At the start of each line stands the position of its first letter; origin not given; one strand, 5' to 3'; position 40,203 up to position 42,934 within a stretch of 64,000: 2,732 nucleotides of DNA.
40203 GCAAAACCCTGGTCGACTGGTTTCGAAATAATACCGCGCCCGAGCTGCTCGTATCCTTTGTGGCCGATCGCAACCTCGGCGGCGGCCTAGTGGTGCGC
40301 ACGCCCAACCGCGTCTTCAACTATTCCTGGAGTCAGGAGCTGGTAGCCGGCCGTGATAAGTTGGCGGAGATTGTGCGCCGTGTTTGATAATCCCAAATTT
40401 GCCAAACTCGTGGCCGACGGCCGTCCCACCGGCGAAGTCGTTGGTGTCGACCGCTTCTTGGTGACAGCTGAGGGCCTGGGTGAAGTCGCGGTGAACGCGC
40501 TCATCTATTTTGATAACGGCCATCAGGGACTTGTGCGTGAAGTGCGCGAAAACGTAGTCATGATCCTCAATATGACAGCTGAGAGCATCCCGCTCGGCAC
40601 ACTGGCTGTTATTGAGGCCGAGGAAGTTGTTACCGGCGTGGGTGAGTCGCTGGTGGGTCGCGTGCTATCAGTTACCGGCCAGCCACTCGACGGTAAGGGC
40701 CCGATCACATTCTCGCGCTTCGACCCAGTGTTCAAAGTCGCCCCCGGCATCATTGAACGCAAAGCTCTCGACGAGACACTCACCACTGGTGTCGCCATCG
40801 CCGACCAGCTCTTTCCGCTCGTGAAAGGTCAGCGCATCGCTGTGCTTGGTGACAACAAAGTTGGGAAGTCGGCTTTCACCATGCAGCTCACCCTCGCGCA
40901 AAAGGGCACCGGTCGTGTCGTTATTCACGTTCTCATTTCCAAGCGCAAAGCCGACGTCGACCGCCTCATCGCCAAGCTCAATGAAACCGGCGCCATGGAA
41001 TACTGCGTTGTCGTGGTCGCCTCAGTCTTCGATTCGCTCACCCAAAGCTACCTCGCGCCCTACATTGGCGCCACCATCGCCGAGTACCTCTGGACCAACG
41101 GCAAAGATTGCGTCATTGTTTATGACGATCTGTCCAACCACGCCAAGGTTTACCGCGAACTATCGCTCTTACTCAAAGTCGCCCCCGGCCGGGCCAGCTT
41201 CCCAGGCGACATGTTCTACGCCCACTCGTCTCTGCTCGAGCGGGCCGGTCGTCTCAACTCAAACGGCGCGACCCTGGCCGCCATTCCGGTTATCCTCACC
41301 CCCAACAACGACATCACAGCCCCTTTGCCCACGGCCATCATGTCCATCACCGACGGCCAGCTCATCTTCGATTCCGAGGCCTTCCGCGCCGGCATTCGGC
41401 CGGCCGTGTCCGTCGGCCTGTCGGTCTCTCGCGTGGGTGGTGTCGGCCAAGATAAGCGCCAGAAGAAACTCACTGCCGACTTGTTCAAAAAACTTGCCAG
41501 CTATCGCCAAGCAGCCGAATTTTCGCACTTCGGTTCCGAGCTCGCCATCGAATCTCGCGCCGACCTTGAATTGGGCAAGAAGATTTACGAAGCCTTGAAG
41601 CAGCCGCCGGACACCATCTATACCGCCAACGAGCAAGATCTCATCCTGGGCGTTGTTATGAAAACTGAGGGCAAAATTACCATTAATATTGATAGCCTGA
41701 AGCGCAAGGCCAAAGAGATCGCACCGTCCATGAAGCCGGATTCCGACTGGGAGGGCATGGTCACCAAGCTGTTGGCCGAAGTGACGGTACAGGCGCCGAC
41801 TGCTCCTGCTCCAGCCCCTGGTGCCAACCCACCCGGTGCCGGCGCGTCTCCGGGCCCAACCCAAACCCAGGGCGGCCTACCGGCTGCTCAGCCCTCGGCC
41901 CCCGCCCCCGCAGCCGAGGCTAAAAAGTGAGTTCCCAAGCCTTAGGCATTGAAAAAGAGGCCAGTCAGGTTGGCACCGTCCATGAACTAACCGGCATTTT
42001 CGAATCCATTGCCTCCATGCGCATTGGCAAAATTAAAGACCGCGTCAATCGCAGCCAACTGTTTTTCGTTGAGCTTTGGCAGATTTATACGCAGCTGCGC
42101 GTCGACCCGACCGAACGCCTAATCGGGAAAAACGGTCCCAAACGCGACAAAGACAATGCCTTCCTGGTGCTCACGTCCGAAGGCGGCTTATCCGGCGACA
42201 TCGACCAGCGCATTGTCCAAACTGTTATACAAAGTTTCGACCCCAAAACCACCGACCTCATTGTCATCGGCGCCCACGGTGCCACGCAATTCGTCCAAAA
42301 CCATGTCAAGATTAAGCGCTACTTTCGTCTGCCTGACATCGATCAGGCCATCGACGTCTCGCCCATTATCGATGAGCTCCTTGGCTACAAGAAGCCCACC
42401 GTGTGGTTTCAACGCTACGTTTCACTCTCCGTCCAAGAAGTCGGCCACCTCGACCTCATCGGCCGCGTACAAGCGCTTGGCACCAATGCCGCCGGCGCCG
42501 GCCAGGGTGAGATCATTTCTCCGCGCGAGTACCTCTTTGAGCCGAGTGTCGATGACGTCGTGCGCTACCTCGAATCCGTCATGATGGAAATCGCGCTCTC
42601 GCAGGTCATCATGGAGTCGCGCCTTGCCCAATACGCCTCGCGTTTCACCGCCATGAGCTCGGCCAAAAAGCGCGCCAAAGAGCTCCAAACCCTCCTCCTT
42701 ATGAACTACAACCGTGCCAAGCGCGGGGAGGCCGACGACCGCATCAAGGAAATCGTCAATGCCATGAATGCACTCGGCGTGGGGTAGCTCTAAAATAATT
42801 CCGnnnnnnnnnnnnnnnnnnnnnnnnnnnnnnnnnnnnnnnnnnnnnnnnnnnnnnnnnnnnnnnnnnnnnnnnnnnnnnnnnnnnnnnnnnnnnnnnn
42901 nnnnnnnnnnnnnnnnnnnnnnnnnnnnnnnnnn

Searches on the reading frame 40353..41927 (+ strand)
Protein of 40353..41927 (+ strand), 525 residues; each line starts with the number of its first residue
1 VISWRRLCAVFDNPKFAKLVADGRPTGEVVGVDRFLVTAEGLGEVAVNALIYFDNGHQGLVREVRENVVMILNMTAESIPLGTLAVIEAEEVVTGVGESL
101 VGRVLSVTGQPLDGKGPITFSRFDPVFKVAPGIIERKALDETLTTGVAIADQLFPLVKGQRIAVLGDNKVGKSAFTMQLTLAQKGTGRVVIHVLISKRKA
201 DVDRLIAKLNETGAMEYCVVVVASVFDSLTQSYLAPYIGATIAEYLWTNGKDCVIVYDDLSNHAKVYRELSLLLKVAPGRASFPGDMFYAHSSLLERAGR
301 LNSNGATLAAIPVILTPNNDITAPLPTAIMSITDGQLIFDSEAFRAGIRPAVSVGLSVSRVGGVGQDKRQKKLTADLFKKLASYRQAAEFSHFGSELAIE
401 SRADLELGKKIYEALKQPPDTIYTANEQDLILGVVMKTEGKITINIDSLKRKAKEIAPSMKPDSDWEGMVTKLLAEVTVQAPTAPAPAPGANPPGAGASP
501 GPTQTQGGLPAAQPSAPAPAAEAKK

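Call 81: search_protein_families(library=pfam, proteins=[window:40353-41927:+], max_evalue=0.00001)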
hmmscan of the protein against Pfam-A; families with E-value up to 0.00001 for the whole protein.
window:40353-41927:+ (525 aa): 2 families
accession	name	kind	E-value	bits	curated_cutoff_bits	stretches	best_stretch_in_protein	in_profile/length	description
PF00006.31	ATP-synt_ab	-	1.4e-60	205.1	29.5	1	146-359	1-213/213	ATP synthase alpha/beta family, nucleotide-binding domain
PF00306.32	ATP-synt_ab_C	-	3.2e-11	44.1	27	1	366-458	1-92/126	ATP synthase alpha/beta chain, C terminal domain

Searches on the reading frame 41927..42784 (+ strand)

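Call 81: search_protein_families(library=pfam, proteins=[window:41927-42784:+], max_evalue=0.00001)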
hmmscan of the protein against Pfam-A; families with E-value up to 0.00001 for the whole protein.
window:41927-42784:+ (286 aa): 1 family
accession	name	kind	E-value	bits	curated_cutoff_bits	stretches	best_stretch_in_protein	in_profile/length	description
PF00231.24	ATP-synt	-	3.5e-30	106.1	39.9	1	10-283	7-285/285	ATP synthase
